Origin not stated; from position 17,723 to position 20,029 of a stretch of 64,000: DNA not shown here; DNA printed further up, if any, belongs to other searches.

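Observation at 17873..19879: One ORF fuses a lycopene cyclase (CrtY) domain to a beta-carotene 15,15'-dioxygenase (Blh) domain, directly downstream of an opsin gene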

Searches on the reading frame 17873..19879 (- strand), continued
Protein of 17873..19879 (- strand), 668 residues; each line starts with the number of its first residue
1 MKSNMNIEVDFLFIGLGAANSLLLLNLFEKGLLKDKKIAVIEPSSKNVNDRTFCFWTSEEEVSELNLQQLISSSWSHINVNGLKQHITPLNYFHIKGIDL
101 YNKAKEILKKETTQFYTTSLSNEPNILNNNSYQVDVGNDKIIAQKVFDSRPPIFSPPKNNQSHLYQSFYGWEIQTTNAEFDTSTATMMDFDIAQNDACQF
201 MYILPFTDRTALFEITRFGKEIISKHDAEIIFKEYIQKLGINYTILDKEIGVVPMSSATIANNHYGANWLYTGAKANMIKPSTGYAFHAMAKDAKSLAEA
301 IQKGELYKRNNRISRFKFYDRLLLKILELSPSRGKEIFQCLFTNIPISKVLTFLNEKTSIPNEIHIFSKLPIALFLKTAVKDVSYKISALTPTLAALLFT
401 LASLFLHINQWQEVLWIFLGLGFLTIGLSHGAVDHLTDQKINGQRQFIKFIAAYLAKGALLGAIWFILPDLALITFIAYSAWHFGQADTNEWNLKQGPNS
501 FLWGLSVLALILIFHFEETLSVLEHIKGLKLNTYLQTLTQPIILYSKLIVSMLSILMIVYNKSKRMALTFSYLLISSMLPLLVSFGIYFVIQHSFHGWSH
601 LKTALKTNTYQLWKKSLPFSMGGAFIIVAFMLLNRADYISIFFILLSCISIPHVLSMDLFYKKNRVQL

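Call 21: find_related_loci(query=A1, collection=genome_contigs, flank=10000)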
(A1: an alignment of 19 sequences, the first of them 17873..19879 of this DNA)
Query A1 (668 aa) in genome_contigs; peptide patterns used: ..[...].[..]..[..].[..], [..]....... (x = any residue, [..] = any of these).
227 stretches matched a pattern; 198 encode a relative of the query (tblastn E <= 1e-3); the best 80 are kept; 80 distinct loci.
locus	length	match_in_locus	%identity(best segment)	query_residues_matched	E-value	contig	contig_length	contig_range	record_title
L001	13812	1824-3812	57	1-663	0e+0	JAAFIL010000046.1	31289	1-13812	MAG: Bacteroidetes bacterium isolate bin55.metabat.ball.041 WN_Bacteroidetes_2_scaffold_46, whole genome shotgun sequenc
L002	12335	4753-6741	56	1-663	0e+0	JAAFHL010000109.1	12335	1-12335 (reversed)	MAG: Bacteroidetes bacterium isolate bin80.metabat.ball.221 WN_Bacteroidetes_1_scaffold_109, whole genome shotgun sequen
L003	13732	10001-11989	56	1-663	0e+0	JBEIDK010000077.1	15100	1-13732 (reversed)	MAG: Flavobacteriales bacterium isolate Sample-101-S75-bin-22 Sample_101_S75-bin_22-k141_2046273, whole genome shotgun s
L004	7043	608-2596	55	1-663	0e+0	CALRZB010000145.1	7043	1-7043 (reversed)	MAG: Chryseobacterium gleum isolate JJ-MIK16A5-260-9-m2-bin117 genome assembly, contig: JJ-MIK16A5-260-C1038, whole geno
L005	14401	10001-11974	53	6-663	0e+0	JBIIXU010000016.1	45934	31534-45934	MAG: Flavobacterium sp. isolate ME2005-07-07_3300044535_group2_bin9 Rohwer_bin847_scaffold_237_c1, whole genome shotgun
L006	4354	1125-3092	52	10-667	0e+0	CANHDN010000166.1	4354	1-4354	MAG: Bacteroidetes bacterium isolate RE-18aug17-35 genome assembly, contig: RE-18aug17-C43392, whole genome shotgun sequ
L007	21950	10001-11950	51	10-661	0e+0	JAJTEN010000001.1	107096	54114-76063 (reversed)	MAG: Sphingobacteriales bacterium isolate 49624_E34 Sample_49624_scaffold_31, whole genome shotgun sequence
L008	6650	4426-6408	53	3-663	0e+0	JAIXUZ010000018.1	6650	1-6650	MAG: Bacteroidetes bacterium isolate D1_MAG_00048 pond_D1_MAG_00048_000000000184, whole genome shotgun sequence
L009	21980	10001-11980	52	4-663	0e+0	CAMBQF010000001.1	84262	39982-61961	MAG: Chitinophaga pinensis isolate MiE-14oct19-232 genome assembly, contig: MiE-14oct19-C242, whole genome shotgun seque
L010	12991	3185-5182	59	1-667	0e+0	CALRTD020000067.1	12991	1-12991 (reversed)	MAG: Synechococcus sp. UW140 isolate JJ-JE56-12-3-mx-bin559 genome assembly, contig: JJ-RDS211-73-C363, whole genome sho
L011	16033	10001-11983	52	3-663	0e+0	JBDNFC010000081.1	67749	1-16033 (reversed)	MAG: Bacteroidia bacterium isolate concoct.103.WLB k141_688003, whole genome shotgun sequence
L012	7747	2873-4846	51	10-667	0e+0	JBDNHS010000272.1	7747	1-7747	MAG: Candidatus Kapaibacterium sp. isolate concoct.33.ELB k141_608166, whole genome shotgun sequence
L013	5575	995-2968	49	3-661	0e+0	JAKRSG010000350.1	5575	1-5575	MAG: Bacteroidia bacterium isolate MS011 bin-011_349, whole genome shotgun sequence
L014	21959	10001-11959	49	10-662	0e+0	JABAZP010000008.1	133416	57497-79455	MAG: Flavobacteriales bacterium isolate HE327_NSB038 NODE_124_length_133416_cov_26.213203, whole genome shotgun sequence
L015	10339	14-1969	47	10-662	0e+0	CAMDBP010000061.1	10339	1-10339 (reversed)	MAG: Chitinophaga pinensis isolate MH-21oct19-60 genome assembly, contig: MH-21oct19-C10230, whole genome shotgun sequen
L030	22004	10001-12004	43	2-667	0e+0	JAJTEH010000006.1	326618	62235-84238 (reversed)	MAG: Flammeovirgaceae bacterium isolate 49625_E12 Sample_49625_scaffold_7, whole genome shotgun sequence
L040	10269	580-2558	51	8-667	0e+0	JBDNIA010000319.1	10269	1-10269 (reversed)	MAG: Crocinitomicaceae bacterium isolate concoct.5.WLB k141_879930, whole genome shotgun sequence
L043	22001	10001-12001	38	10-665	5e-143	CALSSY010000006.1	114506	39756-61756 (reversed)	MAG: uncultured Bacteroidia bacterium isolate AE_MB391 genome assembly, contig: contig_27937_AE_MB391, whole genome shot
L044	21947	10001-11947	37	3-664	6e-142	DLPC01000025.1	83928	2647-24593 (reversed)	MAG TPA_asm: Flavobacteriales bacterium UBA7468 UBA7468_contig_2522, whole genome shotgun sequence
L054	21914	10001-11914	40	10-663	2e-135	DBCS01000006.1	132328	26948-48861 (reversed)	MAG TPA_asm: Flavobacteriales bacterium UBA952 UBA952_contig_2068, whole genome shotgun sequence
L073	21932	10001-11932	39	6-663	1e-130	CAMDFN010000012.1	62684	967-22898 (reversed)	MAG: Chryseobacterium gleum isolate MoE-02may19-126 genome assembly, contig: MoE-02may19-C297, whole genome shotgun sequ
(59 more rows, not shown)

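Call 26: search_solved_structures(query=window:17873-19879:-, max_evalue=1)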
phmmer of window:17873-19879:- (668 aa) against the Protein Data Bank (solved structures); distinct sequences matched with E-value up to 1: 0.

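Call 44: predict_structure(alignment_id=A2)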
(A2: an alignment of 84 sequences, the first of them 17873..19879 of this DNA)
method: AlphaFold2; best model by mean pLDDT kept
length: 668 residues; sequences in the alignment: 84
mean_pLDDT: 89.4   pTM: 0.78
mean pLDDT of the five models: 89.4, 88.8, 88.7, 87.7, 87.7
residues with pLDDT >= 90: 386; 70-90: 258; 50-70: 19; < 50: 5
segments of 3 or more residues with pLDDT < 50: 1-3
pLDDT, mean of each block of 10 residues (from residue 1): 71 93 96 95 71 87 93 91 85 90 93 90 85 90 94 89 91 94 90 89 94 93 93 94 91 88 88 85 74 95 91 87 93 90 89 89 94 94 87 95 95 89 87 75 81 87 91 93 94 90 97 95 87 90 97 97 97 97 94 92 86 87 85 80 85 87 63
secondary structure, 60 per line:
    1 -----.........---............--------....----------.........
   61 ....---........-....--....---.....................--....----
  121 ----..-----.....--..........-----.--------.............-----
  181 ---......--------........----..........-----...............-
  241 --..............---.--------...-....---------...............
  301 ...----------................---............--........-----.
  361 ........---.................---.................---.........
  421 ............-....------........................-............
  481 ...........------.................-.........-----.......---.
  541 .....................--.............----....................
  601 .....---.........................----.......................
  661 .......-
elements in order: E6-14 H18-29 E38-41 E52-58 H59-64 E71-75 E77-80 E83-86 E90-96 H97-110 E113-116 E132-136 E139-148 E163-175 E184-189 E198-205 E210-219 H225-239 E243-256 E269-271 H273-276 H286-303 H314-329 H333-344 H347-354 H360-368 H372-388 H392-408 H412-432 H434-437 H444-467 H469-491 H498-514 H516-524 H530-536 H540-561 H564-576 H581-605 H609-633 H638-667

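Call 47: fold_search(model_id=the predicted structure, library=pdb)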
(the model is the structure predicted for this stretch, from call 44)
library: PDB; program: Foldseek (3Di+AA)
matches with E <= 10: 1030; with E <= 0.001: 410
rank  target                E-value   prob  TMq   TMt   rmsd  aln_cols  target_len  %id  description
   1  4opg                  2.4e-12  1.00  0.34  0.47  10.2       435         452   12  Constructing tailored isoprenoid products by structure-guided modification of geranylgeranyl reductase. (released 2014-07-09)
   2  4opt                  3.1e-12  1.00  0.34  0.47  10.1       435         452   12  Constructing tailored isoprenoid products by structure-guided modification of geranylgeranyl reductase (released 2014-07-09)
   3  3atq                  3.5e-12  1.00  0.34  0.47  10.8       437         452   12  Geranylgeranyl Reductase (GGR) from Sulfolobus acidocaldarius (released 2011-05-04)
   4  4opi                  6.2e-12  1.00  0.37  0.51   8.5       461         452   13  Constructing tailored isoprenoid products by structure-guided modification of geranylgeranyl reductase. (released 2014-07-09)
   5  4opl                  6.8e-12  1.00  0.33  0.46  10.3       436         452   13  Constructing tailored isoprenoid products by structure-guided modification of geranylgeranyl reductase. (released 2014-07-09)
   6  3oz2                  1.8e-11  1.00  0.35  0.53   8.6       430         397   12  Crystal structure of a geranylgeranyl bacteriochlorophyll reductase-like (Ta0516) from Thermoplasma acidophilum at 1.60  (released 2010-10-27)
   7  4opu                  3.4e-11  1.00  0.33  0.46  10.3       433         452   13  Constructing tailored isoprenoid products by structure-guided modification of geranylgeranyl reductase (released 2014-07-09)
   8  5bva                  6.0e-11  1.00  0.34  0.52   7.6       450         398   13  Structure of flavin-dependent brominase Bmp2 (released 2016-03-09)
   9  1k0i                  6.9e-11  1.00  0.34  0.53  11.7       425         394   12  Pseudomonas aeruginosa phbh R220Q in complex with 100mM PHB (released 2002-02-27)
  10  3nix_E                8.3e-11  1.00  0.36  0.53   7.8       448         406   12  Crystal structure of flavoprotein/dehydrogenase from Cytophaga hutchinsonii. Northeast Structural Genomics Consortium  (released 2010-06-30)
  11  6ju1                  1.0e-10  1.00  0.33  0.52   8.2       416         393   11  p-Hydroxybenzoate hydroxylase Y385F mutant complexed with 3,4-dihydroxybenzoate (released 2019-11-06)
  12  6dll_A                1.1e-10  1.00  0.34  0.54  10.3       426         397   12  2.2 Angstrom Resolution Crystal Structure of P-Hydroxybenzoate Hydroxylase from Pseudomonas putida in Complex with FAD (released 2018-06-13)
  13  1bgn                  1.2e-10  1.00  0.34  0.53   8.1       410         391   11  P-HYDROXYBENZOATE HYDROXYLASE (PHBH) MUTANT WITH CYS 116 REPLACED BY SER (C116S) AND ARG 269 REPLACED BY THR (R269T), IN (released 1998-08-12)
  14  1cc6                  1.2e-10  1.00  0.34  0.53  11.9       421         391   11  PHE161 AND ARG166 VARIANTS OF P-HYDROXYBENZOATE HYDROXYLASE. IMPLICATIONS FOR NADPH RECOGNITION AND STRUCTURAL STABILITY (released 1999-03-12)
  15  1doc                  1.3e-10  1.00  0.33  0.51   8.2       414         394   12  THE MOBIL FLAVIN OF 4-OH BENZOATE HYDROXYLASE: MOTION OF A PROSTHETIC GROUP REGULATES CATALYSIS (released 1994-11-30)
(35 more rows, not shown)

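Call 48: search_protein_representatives(protein=window:17873-19879:-)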
Query: 668 residues. Proteins with E-value up to 0.001 (for the whole library): 4219; up to 1e-10: 2284; up to 1e-30: 699. The best 150 are listed.
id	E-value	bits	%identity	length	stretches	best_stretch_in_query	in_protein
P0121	1.4e-200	684.3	50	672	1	8-665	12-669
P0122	1.7e-189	647.8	46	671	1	3-663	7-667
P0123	7.1e-184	629.2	45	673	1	7-666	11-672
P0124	4.2e-183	626.6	45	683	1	9-661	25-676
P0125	8.6e-181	619.0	46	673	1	8-667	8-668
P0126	1.5e-175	601.7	45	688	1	9-659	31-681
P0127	7.9e-174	596.0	45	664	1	3-662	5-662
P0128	7.4e-169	579.6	42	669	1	3-663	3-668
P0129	2.2e-162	558.2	42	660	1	7-662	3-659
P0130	5.1e-158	543.8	45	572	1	99-663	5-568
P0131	1.0e-155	536.2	41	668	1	7-663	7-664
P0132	1.8e-152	525.4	39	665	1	3-663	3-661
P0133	4.6e-152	524.1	40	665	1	9-665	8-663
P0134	5.1e-143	494.2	40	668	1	10-664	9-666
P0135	2.2e-141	488.8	39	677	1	7-661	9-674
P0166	4.5e-114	398.6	35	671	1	1-663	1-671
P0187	1.8e-104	366.9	33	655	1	13-663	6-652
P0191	5.0e-103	362.1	32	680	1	5-664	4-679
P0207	7.9e-93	328.4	32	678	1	7-663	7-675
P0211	9.2e-91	321.6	32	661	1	22-663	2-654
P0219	9.1e-87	308.4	30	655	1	6-663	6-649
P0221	9.6e-85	301.7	47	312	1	362-665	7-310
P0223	1.2e-81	291.5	31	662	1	8-662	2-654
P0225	1.4e-75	271.4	39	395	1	9-383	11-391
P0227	3.4e-74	266.9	43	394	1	9-378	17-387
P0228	6.1e-74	266.0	40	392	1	7-376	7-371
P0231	2.2e-70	254.3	39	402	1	8-391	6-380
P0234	2.1e-66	241.1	47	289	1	386-663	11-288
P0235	1.1e-65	238.7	42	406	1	9-381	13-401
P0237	6.2e-63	229.7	38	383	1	11-381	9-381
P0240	6.6e-63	229.6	37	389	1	8-384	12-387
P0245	2.1e-60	221.3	32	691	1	9-654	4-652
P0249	4.2e-59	217.0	35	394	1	8-378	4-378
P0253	1.4e-57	211.9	36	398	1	9-380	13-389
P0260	1.2e-55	205.6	30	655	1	11-663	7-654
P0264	5.0e-54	200.2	35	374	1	9-378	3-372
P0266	4.3e-53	197.1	36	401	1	8-380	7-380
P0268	7.6e-53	196.3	28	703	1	13-657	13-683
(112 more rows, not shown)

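Call 49: list_cluster_members(proteins=[P0092, P0102, P0118, P0062, P0043, P0009, P0225, P0227, P0231, P0235])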
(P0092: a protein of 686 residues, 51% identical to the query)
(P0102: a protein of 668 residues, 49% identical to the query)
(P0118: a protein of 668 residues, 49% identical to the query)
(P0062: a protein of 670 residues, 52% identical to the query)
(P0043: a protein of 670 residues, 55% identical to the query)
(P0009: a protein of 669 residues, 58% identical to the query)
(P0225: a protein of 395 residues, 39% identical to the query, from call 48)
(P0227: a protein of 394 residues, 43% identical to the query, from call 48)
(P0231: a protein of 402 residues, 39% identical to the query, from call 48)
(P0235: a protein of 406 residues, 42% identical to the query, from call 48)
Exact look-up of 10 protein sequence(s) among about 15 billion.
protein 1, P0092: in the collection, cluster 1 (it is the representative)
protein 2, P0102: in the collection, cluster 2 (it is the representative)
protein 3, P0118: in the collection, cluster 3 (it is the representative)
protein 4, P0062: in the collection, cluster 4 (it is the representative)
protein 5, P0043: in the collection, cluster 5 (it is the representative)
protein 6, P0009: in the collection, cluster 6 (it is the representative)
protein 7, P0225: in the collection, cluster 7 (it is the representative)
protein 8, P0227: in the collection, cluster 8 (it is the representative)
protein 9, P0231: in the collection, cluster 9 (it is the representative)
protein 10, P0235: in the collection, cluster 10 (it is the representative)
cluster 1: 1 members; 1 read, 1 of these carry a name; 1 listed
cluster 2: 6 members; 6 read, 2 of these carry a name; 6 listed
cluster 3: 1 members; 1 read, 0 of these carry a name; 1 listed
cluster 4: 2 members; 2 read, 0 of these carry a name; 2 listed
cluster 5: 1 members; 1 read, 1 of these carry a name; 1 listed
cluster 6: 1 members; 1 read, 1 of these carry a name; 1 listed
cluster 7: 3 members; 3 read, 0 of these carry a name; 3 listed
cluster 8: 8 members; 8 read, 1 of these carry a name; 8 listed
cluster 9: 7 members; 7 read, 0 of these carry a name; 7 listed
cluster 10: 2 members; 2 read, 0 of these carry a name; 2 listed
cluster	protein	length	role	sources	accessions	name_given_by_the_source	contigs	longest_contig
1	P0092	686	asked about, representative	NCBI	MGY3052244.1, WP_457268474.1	Brp/Blh family beta-carotene 15,15'-monooxygenase/lycopene cyclase-like protein ...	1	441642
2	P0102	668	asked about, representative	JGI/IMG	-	lycopene beta-cyclase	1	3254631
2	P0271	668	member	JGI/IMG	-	lycopene beta-cyclase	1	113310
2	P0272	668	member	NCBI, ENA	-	-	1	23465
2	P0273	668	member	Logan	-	-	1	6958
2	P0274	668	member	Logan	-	-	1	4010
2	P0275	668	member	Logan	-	-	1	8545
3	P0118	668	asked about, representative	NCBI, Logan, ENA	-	-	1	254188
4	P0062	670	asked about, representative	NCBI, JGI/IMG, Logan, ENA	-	-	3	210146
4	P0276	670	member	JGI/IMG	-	-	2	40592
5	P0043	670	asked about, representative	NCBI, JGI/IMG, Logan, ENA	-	lycopene beta-cyclase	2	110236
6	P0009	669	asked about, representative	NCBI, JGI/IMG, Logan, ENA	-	lycopene beta-cyclase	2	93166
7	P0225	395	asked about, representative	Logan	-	-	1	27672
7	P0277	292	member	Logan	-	-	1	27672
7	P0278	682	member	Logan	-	-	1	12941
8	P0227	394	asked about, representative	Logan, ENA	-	-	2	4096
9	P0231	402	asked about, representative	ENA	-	-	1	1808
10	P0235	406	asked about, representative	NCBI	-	-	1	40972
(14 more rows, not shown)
